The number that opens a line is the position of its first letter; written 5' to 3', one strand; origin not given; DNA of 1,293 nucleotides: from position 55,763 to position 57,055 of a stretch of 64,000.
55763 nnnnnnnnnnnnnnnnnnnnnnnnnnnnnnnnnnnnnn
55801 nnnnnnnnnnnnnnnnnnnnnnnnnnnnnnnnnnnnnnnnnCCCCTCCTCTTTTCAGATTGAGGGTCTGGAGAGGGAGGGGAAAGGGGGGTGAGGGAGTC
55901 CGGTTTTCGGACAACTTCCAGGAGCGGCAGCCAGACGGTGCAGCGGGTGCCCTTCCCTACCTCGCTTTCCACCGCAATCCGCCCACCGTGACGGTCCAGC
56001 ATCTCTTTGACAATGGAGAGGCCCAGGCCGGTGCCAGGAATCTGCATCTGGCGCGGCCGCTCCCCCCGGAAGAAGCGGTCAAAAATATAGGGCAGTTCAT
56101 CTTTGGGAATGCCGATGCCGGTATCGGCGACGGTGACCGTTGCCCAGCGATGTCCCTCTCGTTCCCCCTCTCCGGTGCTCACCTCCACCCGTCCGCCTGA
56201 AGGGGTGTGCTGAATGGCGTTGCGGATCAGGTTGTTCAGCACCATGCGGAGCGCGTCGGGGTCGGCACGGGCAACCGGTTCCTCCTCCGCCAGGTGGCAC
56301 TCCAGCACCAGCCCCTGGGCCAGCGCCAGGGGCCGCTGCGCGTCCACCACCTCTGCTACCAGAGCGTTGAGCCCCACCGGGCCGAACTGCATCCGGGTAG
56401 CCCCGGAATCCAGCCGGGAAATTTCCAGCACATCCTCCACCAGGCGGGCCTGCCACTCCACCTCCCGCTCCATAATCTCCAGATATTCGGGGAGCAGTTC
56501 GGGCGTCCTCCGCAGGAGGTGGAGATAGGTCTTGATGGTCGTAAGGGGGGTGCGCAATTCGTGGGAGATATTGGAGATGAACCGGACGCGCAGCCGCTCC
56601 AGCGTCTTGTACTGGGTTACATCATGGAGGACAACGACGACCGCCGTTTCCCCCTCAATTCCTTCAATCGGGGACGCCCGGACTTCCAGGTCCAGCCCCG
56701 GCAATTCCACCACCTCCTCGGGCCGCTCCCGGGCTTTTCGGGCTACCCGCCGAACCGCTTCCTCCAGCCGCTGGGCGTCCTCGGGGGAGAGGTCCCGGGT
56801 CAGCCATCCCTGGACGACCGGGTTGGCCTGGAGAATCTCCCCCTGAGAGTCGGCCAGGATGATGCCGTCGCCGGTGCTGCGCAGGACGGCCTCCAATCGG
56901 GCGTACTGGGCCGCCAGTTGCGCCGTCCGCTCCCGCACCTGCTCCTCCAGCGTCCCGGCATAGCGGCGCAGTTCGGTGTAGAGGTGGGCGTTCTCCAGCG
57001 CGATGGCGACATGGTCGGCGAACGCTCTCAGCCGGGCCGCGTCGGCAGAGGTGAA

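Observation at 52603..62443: Compact multi-step signalling locus: REC-HK hybrid, ThrC-REC, and a 2209-aa CHASE4/multi-GAF-PAS kinase on one strand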

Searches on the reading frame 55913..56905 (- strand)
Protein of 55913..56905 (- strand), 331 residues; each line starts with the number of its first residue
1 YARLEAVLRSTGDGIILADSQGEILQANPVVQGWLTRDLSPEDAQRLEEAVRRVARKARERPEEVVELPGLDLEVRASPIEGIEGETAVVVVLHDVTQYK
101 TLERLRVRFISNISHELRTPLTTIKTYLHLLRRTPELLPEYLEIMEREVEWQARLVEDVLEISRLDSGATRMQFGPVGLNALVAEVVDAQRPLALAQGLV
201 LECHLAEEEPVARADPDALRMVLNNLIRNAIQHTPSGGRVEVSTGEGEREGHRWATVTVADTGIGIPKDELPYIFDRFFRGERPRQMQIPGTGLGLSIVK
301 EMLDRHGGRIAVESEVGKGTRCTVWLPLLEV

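Call 62: search_solved_structures(query=window:55913-56905:-, max_evalue=1e-10)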
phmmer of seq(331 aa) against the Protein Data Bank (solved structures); distinct sequences matched with E-value up to 1e-10: 49.
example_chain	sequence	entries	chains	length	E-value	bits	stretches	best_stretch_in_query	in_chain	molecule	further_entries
4u7n_A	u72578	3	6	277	1.4e-42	149.1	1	93-327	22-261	Histidine protein kinase sensor protein | Histidine kinase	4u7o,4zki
5c93_A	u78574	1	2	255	4e-42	147.7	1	94-327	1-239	Histidine kinase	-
4i5s_A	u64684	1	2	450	3.9e-41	144.4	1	3-327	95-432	Putative histidine kinase CovS; VicK-like protein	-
5uht_A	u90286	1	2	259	1e-37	133.2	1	95-327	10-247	Sensor histidine kinase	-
3dge_A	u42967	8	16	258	1.1e-37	133.1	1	95-327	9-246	Sensor protein | Histidine kinase | Sensor histidine kinase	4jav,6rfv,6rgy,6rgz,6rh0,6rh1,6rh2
2c2a_A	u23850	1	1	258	1.1e-37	133.1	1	95-327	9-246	SENSOR HISTIDINE KINASE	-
4jas_A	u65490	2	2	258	1.4e-37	132.7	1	95-327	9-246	Histidine kinase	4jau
6azr_A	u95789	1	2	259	5.1e-37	130.9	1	95-327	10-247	Sensor histidine kinase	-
6rh7_A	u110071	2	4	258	2.6e-36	128.5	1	95-327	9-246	Sensor histidine kinase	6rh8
7z8n_A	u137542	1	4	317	7.5e-31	110.6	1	80-325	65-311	Histidine kinase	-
4q20_A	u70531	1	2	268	8.3e-31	110.5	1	102-327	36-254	Sensor protein DivL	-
6paj_A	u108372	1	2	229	5.1e-29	104.6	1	102-328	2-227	Sensor protein SrrB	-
8u4x_A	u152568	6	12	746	6.9e-26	94.3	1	96-328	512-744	histidine kinase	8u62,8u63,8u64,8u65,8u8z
3sl2_A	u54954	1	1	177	2.2e-25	92.7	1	205-329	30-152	Sensor histidine kinase yycG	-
4biw_A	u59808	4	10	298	6.1e-25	91.2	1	96-329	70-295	SENSOR PROTEIN CPXA | Sensor histidine kinase CpxA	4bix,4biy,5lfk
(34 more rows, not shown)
